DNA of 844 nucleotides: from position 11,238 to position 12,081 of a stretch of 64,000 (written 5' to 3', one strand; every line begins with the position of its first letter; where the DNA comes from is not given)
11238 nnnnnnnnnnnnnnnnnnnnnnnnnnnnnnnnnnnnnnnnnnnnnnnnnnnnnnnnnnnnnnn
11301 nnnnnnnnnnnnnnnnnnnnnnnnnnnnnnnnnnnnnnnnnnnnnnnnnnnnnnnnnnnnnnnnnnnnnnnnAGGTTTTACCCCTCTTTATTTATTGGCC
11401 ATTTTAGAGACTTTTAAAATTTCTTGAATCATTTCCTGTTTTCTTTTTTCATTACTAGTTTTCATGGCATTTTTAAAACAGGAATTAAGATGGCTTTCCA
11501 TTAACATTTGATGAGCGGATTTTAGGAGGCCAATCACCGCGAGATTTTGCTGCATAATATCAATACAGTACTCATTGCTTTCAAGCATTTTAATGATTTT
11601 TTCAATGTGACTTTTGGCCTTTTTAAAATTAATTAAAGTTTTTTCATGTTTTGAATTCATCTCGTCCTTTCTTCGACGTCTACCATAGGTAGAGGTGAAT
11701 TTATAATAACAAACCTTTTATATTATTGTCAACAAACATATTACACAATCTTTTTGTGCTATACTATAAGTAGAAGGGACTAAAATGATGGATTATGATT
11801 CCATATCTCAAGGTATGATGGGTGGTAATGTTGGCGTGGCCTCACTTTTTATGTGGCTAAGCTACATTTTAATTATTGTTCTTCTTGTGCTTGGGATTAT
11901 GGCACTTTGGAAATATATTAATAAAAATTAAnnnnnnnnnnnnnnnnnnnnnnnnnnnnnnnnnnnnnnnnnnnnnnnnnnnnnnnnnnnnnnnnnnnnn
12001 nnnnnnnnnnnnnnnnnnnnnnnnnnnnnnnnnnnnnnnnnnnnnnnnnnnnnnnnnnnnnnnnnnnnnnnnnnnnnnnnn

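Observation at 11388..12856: Two TACC-N3-GGTA palindromes define a probable CsoR regulon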

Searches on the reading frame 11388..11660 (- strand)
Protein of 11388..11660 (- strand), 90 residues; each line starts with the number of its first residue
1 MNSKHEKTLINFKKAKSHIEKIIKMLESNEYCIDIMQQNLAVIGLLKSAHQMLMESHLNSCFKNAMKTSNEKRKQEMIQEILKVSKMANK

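Call 6: search_protein_families(library=pfam, proteins=[window:11388-11660:-], max_evalue=0.01)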
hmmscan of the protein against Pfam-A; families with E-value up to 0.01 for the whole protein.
window:11388-11660:- (90 aa): 1 family
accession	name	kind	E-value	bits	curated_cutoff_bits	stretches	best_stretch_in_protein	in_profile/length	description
PF02583.22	Trns_repr_metal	-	1.1e-16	61.4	22.8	1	5-84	2-75/78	Metal-sensitive transcriptional repressor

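Call 7: search_protein_families(library=ncbifam, proteins=[window:11388-11660:-], max_evalue=0.01)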
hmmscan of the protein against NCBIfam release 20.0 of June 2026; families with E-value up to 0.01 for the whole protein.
window:11388-11660:- (90 aa): 4 families
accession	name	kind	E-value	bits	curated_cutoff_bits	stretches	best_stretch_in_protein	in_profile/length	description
NF052430.1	repress_RicR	exception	2.7e-09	37.5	175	1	12-77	15-80/93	copper-sensing transcriptional repressor RicR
NF008464.0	PRK11352.1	equivalog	4e-06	27.1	133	1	5-82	8-83/91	formaldehyde-responsive transcriptional repressor FrmR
NF011613.0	PRK15039.1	equivalog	0.00063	20.4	138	1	13-84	16-84/90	Ni(II)/Co(II)-binding transcriptional repressor RcnR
NF005814.0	PRK07680.1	equivalog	0.0056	15.9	278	1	22-77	209-264/275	late competence protein ComER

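Call 9: find_homologous_proteins(query=window:11388-11660:-)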
Query window:11388-11660:- (90 aa): 4465 proteins with E <= 0.001 among 4466 candidates; the best 120 are listed.
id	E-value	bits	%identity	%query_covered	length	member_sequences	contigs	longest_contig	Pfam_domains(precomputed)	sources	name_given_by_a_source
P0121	8.6e-48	177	100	100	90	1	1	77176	PF02583.23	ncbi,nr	ncbi:MAG: metal-sensing transcriptional repressor [Patescibacteria group bacterium]|nr:metal-sensing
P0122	5.1e-47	174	98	100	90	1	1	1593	PF02583.23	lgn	-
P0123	9.5e-45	167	92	100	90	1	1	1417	PF02583.23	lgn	-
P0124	1.2e-43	164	91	100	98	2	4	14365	PF02583.23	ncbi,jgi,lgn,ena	-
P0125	6.6e-43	161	88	100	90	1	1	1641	PF02583.23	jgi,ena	-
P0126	8.6e-43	161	88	100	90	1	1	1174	PF02583.23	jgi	jgi:DNA-binding FrmR family transcriptional regulator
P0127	1.2e-42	160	84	100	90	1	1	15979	PF02583.23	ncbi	-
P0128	1.5e-42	160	86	100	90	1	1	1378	PF02583.23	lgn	-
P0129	1.6e-42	160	86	100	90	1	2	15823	PF02583.23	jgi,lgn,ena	jgi:DNA-binding FrmR family transcriptional regulator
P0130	1.7e-42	160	84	100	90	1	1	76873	PF02583.23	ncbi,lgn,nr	ncbi:MAG: metal-sensing transcriptional repressor [Patescibacteria group bacterium]|nr:metal-sensing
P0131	2.2e-42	160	84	100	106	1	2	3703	PF02583.23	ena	-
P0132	3.3e-42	159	84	100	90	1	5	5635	PF02583.23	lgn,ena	-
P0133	3.5e-42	159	84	99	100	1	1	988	PF02583.23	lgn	-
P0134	4.2e-42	159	89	100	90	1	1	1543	PF02583.23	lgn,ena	-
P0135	6.7e-42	158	86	100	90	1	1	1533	PF02583.23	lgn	-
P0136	6.9e-42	158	84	100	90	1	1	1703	PF02583.23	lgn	-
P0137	7.5e-42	158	87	100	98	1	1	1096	PF02583.23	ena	-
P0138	7.6e-42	158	82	100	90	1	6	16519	PF02583.23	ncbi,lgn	-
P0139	8.5e-42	158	82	100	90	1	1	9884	PF02583.23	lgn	-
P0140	1.2e-41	157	87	100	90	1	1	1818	PF02583.23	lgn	-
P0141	1.2e-41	157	84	100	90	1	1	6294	PF02583.23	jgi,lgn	-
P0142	1.4e-41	157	83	100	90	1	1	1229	PF02583.23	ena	-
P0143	1.5e-41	157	84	100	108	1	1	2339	PF02583.23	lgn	-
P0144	2.1e-41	157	84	100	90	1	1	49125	PF02583.23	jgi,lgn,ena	-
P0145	2.1e-41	157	86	100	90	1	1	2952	PF02583.23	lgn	-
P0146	2.2e-41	156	80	100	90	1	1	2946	PF02583.23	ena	-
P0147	2.3e-41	156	80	100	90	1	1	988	PF02583.23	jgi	-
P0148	2.3e-41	156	86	100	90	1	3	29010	PF02583.23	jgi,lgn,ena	-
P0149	2.3e-41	156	83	100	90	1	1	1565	PF02583.23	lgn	-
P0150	2.4e-41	156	84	100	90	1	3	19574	PF02583.23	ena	-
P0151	2.6e-41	156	81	100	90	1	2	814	PF02583.23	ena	-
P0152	2.8e-41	156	83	100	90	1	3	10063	PF02583.23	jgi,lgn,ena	-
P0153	3.0e-41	156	85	97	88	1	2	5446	PF02583.23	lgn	-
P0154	3.3e-41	156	86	100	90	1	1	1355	PF02583.23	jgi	jgi:DNA-binding FrmR family transcriptional regulator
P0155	3.6e-41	156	81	100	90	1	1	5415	PF02583.23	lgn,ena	-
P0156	3.9e-41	156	83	100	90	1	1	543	PF02583.23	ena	-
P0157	4.0e-41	156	83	100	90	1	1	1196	PF02583.23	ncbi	-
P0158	4.4e-41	155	84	100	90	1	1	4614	PF02583.23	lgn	-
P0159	4.9e-41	155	81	100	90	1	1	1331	PF02583.23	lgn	-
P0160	4.9e-41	155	82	100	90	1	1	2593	PF02583.23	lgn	-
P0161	5.5e-41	155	83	100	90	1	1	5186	PF02583.23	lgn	-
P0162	6.4e-41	155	82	100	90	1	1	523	PF02583.23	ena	-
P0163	6.7e-41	155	81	100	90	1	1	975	PF02583.23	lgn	-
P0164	8.3e-41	155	82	100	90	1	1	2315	PF02583.23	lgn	-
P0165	9.0e-41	155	79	100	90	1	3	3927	PF02583.23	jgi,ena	-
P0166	9.0e-41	155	81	100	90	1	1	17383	PF02583.23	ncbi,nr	ncbi:MAG: metal-sensing transcriptional repressor [Candidatus Berkelbacteria bacterium]|nr:metal-sen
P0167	9.7e-41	154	80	100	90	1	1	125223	PF02583.23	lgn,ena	-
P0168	9.9e-41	154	80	100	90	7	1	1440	PF02583.23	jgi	-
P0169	1.0e-40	154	81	100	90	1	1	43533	PF02583.23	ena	-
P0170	1.1e-40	154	82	100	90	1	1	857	PF02583.23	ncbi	-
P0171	1.1e-40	154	84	100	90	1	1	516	PF02583.23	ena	-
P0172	1.2e-40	154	80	100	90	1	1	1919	PF02583.23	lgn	-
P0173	1.4e-40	154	82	100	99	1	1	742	PF02583.23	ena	-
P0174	1.4e-40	154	84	100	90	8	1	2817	PF02583.23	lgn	-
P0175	1.5e-40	154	82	100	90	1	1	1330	PF02583.23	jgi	jgi:DNA-binding FrmR family transcriptional regulator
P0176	1.5e-40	154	83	99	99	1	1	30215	PF02583.23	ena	-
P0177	1.6e-40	154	82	99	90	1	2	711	PF02583.23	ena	-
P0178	1.8e-40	154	84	99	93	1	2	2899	PF02583.23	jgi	jgi:DNA-binding FrmR family transcriptional regulator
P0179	1.9e-40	154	81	100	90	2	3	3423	PF02583.23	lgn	-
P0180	1.9e-40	153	86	100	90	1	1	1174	PF02583.23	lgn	-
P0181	2.0e-40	153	80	100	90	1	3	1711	PF02583.23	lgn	-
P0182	2.0e-40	153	81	100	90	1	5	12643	PF02583.23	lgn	-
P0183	2.4e-40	153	86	100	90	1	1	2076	PF02583.23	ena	-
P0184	2.4e-40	153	82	100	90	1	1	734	PF02583.23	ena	-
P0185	2.6e-40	153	79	100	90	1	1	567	PF02583.23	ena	-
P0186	2.7e-40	153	80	100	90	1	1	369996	PF02583.23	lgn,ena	-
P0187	2.8e-40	153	79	100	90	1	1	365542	PF02583.23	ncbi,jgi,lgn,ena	ncbi:MAG: metal-sensing transcriptional repressor [Patescibacteria group bacterium]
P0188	2.8e-40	153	80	100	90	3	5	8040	PF02583.23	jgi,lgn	jgi:DNA-binding FrmR family transcriptional regulator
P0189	2.9e-40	153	82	100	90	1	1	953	PF02583.23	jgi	-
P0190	2.9e-40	153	80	100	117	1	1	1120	PF02583.23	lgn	-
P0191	3.6e-40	153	82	100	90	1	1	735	PF02583.23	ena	-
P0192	4.4e-40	152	83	100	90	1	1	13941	PF02583.23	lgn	-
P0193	5.0e-40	152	80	100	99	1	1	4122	PF02583.23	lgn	-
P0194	5.0e-40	152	81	100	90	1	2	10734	PF02583.23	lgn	-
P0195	5.2e-40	152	78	100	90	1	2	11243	PF02583.23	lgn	-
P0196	5.3e-40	152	81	100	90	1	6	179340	PF02583.23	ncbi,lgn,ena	ncbi:MAG: metal-sensing transcriptional repressor [Patescibacteria group bacterium]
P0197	5.6e-40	152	81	100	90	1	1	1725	PF02583.23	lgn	-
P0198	5.9e-40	152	80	100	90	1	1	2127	PF02583.23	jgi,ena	-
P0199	6.0e-40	152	83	100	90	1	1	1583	PF02583.23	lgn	-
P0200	6.0e-40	152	78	100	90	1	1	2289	PF02583.23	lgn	-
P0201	6.2e-40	152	80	100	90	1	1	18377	PF02583.23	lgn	-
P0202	6.2e-40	152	80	99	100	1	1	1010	PF02583.23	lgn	-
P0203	6.4e-40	152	81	100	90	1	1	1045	PF02583.23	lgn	-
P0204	6.6e-40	152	77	100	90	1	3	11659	PF02583.23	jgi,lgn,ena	-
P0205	6.8e-40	152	82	100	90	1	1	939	PF02583.23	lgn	-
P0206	6.9e-40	152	79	100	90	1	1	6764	PF02583.23,PF10879.15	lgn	-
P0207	8.2e-40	151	80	100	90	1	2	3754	PF02583.23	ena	-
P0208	8.5e-40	151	77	100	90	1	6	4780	PF02583.23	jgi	jgi:DNA-binding FrmR family transcriptional regulator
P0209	8.7e-40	151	82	100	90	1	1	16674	PF02583.23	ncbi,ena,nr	ncbi:MAG: hypothetical protein HW405_73 [Candidatus Berkelbacteria bacterium]|nr:hypothetical protei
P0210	9.8e-40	151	80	100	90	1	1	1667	PF02583.23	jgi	jgi:DNA-binding FrmR family transcriptional regulator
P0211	1.0e-39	151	79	100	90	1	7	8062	PF02583.23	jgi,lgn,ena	-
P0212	1.0e-39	151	79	100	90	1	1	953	PF02583.23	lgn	-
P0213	1.0e-39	151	83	100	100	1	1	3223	PF02583.23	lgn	-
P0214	1.1e-39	151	77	100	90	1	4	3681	PF02583.23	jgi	jgi:DNA-binding FrmR family transcriptional regulator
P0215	1.2e-39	151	78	100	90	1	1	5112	PF02583.23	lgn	-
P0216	1.3e-39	151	82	100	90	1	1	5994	PF02583.23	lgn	-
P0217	1.3e-39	151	81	100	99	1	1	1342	PF02583.23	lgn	-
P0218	1.4e-39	151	80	100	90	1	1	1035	PF02583.23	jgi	jgi:DNA-binding FrmR family transcriptional regulator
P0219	1.4e-39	151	81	100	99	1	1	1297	PF02583.23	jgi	jgi:DNA-binding FrmR family transcriptional regulator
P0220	1.6e-39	151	85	97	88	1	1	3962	PF02583.23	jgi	jgi:DNA-binding FrmR family transcriptional regulator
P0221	1.6e-39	151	77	100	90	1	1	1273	PF02583.23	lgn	-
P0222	1.6e-39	151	78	100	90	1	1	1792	PF02583.23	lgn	-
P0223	1.7e-39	150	76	100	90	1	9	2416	PF02583.23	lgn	-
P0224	1.8e-39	150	82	100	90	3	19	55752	PF02583.23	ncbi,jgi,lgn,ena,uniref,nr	ncbi:hypothetical protein A2215_02900 [Candidatus Berkelbacteria bacterium RIFOXYA2_FULL_43_10]|unir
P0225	2.3e-39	150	79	100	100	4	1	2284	PF02583.23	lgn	-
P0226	2.6e-39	150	82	100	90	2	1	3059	PF02583.23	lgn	-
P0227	2.7e-39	150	81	100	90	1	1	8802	PF02583.23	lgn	-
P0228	2.8e-39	150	81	100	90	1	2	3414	PF02583.23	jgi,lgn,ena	-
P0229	2.9e-39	150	77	100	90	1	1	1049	PF02583.23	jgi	jgi:DNA-binding FrmR family transcriptional regulator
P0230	3.0e-39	150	77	100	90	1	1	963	PF02583.23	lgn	-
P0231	3.1e-39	150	82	100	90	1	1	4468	PF02583.23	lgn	-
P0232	3.3e-39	150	80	100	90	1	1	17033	PF02583.23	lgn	-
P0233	3.4e-39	150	83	97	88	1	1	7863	PF02583.23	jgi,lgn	jgi:DNA-binding FrmR family transcriptional regulator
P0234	3.6e-39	149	81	100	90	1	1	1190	PF02583.23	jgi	jgi:CsoR family transcriptional regulator, copper-sensing transcriptional repressor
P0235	3.7e-39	149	81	100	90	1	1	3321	PF02583.23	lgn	-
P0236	3.7e-39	149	85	94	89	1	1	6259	PF02583.23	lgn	-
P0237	3.8e-39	149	78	100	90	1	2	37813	PF02583.23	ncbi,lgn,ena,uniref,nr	ncbi:MAG: hypothetical protein Athens101428_647 [Candidatus Berkelbacteria bacterium Athens1014_28]|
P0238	3.9e-39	149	80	100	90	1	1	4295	PF02583.23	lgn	-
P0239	3.9e-39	149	82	98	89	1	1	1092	PF02583.23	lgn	-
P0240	4.0e-39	149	80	100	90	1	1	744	PF02583.23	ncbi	-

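Call 10: find_related_loci(query=window:11388-11660:-, collection=genome_contigs, flank=4000)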
Query window:11388-11660:- (90 aa) in genome_contigs; peptide patterns used: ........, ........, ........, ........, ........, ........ (x = any residue, [..] = any of these).
436 stretches matched a pattern; 347 encode a relative of the query (tblastn E <= 1e-3); the best 80 are kept; 80 distinct loci.
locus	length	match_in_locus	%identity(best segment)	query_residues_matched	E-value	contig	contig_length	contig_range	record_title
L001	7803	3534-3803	91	1-90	1e-50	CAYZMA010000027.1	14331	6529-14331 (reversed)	MAG TPA_asm: uncultured Candidatus Saccharibacteria bacterium isolate SRP050083_co1_301 genome assembly, contig: NODE_18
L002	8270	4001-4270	84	1-90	2e-49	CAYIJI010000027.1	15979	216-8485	MAG TPA_asm: uncultured Candidatus Saccharibacteria bacterium isolate ERP119705_co23_573 genome assembly, contig: NODE_3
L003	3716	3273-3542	83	1-90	3e-48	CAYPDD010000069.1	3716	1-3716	MAG TPA_asm: uncultured Candidatus Saccharibacteria bacterium isolate SRP272421_co2_75 genome assembly, contig: NODE_108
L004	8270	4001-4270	82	1-90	3e-48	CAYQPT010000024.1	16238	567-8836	MAG TPA_asm: uncultured Candidatus Saccharibacteria bacterium isolate SRP192927_co1_1036 genome assembly, contig: NODE_7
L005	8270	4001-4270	81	1-90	9e-48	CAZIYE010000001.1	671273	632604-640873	MAG TPA_asm: uncultured Candidatus Saccharibacteria bacterium isolate SRP272421_co4_706 genome assembly, contig: NODE_1_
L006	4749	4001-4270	81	1-90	3e-47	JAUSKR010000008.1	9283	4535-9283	MAG: bacterium isolate E14_metabat.bin.7 E14_k141_32944, whole genome shotgun sequence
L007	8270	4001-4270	81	1-90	1e-46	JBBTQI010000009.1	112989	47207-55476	MAG: Patescibacteria group bacterium isolate H43-bin163_1 H43_bin163_1_000000000009, whole genome shotgun sequence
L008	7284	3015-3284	80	1-90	1e-46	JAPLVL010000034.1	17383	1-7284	MAG: Candidatus Berkelbacteria bacterium isolate LacPavin_0818_WC55_MAG_43_8 LacPavin_0818_WC55_scaffold_235823, whole g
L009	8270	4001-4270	82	1-90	6e-46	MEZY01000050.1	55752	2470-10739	MAG: Candidatus Berkelbacteria bacterium RIFOXYA2_FULL_43_10 rifoxya2_full_scaffold_776, whole genome shotgun sequence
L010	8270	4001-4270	76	1-90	2e-45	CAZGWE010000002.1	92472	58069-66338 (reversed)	MAG TPA_asm: uncultured Candidatus Saccharibacteria bacterium isolate binchicken_co251_1001 genome assembly, contig: NOD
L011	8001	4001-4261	82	4-90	6e-45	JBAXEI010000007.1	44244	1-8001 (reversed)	MAG: Candidatus Berkelbacteria bacterium isolate ELA241 MAG241_7, whole genome shotgun sequence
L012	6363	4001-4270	81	1-90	7e-45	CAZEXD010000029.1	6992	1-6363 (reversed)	MAG TPA_asm: uncultured Candidatus Saccharibacteria bacterium isolate binchicken_co274_252 genome assembly, contig: NODE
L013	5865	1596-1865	77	1-90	3e-44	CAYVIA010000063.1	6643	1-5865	MAG TPA_asm: uncultured Gammaproteobacteria bacterium isolate binchicken_co129_792 genome assembly, contig: NODE_39385_l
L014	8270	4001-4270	79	1-90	5e-44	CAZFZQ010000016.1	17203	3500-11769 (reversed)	MAG TPA_asm: uncultured Gammaproteobacteria bacterium isolate binchicken_co266_189 genome assembly, contig: NODE_5457_le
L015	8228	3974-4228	84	6-90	6e-44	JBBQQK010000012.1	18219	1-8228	MAG: Patescibacteria group bacterium isolate Co_metawrap_1577 Cmw_1577_k141_1007966_length_18219_cov_10.9978, whole geno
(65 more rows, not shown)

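Call 17: search_solved_structures(query=window:11388-11660:-, max_evalue=0.01, show_alignments=5)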
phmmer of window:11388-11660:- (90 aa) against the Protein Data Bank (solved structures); distinct sequences matched with E-value up to 0.01: 9.
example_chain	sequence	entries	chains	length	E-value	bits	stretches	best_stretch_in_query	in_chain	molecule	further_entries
2hh7_A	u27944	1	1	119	7.5e-12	48.4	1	4-81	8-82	Hypothetical protein CsoR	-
4m1p_A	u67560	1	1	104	8.3e-09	38.8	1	6-82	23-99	Copper-sensitive operon repressor (CsoR)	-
3aai_A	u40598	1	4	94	7.5e-08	35.8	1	12-84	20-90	Copper homeostasis operon regulatory protein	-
5fmn_A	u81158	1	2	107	2.5e-05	27.7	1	7-80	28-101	INRS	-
6ahx_A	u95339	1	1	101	0.00025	24.6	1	4-73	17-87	Putative cytosolic protein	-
4adz_A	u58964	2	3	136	0.00031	24.3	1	9-67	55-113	CSOR | COPPER SENSITIVE OPERON REPRESSOR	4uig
7mq1_A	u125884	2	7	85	0.00033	24.2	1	7-77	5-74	Copper-sensing transcriptional repressor csoR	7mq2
7mq3_A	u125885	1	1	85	0.00088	22.9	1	7-77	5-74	Copper-sensing transcriptional repressor csoR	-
5lcy_A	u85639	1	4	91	0.0015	22.2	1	7-73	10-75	Frmr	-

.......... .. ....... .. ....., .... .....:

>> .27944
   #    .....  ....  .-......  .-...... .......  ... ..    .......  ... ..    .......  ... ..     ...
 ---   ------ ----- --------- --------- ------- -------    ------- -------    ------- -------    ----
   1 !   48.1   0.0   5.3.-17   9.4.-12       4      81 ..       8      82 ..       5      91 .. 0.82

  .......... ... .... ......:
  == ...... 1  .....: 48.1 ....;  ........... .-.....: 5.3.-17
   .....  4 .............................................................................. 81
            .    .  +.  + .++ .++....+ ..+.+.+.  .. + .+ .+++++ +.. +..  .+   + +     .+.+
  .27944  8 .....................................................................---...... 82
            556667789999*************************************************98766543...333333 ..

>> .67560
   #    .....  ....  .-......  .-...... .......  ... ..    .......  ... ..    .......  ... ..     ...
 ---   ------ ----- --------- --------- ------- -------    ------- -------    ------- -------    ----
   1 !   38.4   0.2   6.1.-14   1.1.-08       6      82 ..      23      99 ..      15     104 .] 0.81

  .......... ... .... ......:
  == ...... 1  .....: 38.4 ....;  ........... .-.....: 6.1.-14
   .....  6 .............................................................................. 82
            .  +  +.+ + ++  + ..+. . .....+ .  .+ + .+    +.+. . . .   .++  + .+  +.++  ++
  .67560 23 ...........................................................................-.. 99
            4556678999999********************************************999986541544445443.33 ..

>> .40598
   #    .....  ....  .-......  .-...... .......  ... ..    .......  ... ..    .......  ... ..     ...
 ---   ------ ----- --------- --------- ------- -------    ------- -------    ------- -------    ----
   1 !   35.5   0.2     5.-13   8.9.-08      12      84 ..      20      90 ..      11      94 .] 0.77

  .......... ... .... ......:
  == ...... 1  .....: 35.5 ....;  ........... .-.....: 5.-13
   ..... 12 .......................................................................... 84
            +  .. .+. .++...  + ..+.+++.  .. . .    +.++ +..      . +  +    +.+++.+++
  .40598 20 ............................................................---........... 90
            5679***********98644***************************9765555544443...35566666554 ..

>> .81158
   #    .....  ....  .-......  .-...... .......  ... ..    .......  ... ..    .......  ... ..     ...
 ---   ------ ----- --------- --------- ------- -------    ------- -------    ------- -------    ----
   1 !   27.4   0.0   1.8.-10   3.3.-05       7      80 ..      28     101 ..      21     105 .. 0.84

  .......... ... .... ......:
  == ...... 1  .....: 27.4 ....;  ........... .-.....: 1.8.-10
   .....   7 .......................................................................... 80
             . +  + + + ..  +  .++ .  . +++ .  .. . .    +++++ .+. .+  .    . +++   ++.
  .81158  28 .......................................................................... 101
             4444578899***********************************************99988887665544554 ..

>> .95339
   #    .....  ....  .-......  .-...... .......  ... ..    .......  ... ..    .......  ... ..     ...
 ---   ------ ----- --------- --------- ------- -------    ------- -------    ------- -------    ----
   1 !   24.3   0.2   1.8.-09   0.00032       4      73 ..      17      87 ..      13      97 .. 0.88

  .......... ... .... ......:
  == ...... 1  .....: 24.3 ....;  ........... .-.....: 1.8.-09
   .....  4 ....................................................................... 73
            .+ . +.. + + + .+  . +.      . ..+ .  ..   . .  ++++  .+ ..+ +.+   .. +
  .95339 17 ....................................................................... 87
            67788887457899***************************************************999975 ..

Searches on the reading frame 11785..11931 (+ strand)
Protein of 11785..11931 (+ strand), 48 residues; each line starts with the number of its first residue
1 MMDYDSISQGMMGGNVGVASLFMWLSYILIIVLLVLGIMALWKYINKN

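Call 6: search_protein_families(library=pfam, proteins=[window:11785-11931:+], max_evalue=0.01)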
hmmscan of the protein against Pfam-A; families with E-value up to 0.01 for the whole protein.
window:11785-11931:+ (48 aa): 0 families

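Call 7: search_protein_families(library=ncbifam, proteins=[window:11785-11931:+], max_evalue=0.01)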
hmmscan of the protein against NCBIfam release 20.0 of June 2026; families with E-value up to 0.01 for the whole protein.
window:11785-11931:+ (48 aa): 1 family
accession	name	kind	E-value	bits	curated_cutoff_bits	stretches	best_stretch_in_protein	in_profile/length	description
NF010231.0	PRK13682.2-1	equivalog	0.0012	19.1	82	1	10-39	22-51/57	hypothetical protein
